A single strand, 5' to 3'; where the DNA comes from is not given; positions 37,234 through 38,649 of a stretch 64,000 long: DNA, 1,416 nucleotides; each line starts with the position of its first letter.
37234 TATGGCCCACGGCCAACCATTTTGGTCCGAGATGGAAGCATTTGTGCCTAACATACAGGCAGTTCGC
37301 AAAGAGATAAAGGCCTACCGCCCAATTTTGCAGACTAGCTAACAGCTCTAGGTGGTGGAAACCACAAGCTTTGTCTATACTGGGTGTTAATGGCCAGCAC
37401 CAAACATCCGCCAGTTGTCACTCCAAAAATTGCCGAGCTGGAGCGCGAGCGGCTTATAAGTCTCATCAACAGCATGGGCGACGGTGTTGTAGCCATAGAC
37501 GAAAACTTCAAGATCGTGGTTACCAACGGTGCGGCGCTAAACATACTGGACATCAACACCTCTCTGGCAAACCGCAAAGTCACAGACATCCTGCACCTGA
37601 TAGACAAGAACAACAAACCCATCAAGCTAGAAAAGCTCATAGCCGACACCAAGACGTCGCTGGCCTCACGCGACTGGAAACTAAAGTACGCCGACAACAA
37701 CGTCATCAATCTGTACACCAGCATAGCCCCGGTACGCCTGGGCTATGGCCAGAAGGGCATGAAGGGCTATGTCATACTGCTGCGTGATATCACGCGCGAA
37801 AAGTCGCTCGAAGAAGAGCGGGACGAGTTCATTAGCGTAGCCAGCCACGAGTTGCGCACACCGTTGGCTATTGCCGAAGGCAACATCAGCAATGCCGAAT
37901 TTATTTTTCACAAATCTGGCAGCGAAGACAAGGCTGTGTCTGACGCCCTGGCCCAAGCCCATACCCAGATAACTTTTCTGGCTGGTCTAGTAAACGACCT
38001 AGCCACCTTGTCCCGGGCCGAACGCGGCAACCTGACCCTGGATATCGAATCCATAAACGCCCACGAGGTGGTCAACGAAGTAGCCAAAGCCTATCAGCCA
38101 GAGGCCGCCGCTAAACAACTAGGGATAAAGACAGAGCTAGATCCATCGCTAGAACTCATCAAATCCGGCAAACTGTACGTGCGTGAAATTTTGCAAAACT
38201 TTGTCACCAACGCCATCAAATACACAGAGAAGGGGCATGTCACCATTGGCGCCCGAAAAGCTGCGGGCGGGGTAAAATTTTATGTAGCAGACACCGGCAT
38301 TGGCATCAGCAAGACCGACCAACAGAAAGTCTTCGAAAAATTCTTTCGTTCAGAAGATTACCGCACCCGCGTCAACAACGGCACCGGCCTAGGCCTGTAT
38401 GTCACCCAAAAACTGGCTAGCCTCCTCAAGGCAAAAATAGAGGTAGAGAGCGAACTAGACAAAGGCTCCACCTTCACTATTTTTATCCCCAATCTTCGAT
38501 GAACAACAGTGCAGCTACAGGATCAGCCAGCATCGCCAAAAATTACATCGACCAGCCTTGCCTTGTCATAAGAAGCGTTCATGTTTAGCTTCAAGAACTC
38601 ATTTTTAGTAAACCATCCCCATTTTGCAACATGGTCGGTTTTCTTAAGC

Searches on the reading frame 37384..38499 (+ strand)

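Call 51: search_protein_families(library=pfam, proteins=[window:37384-38499:+], max_evalue=0.001)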
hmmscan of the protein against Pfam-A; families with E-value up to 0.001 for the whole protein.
window:37384-38499:+ (372 aa): 4 families
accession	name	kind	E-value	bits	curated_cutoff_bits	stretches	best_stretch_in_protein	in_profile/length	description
PF02518.31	HATPase_c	-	3e-25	89.2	26.4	1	266-370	6-109/111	Histidine kinase-, DNA gyrase B-, and HSP90-like ATPase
PF00512.31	HisKA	-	2.7e-08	34.2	26.9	1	146-215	2-66/66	His Kinase A (phospho-acceptor) domain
PF13581.12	HATPase_c_2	-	3.5e-05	24.3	27.4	1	257-348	27-112/127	Histidine kinase-like ATPase domain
PF13426.13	PAS_9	-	0.00014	22.6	27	1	33-137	2-102/103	PAS domain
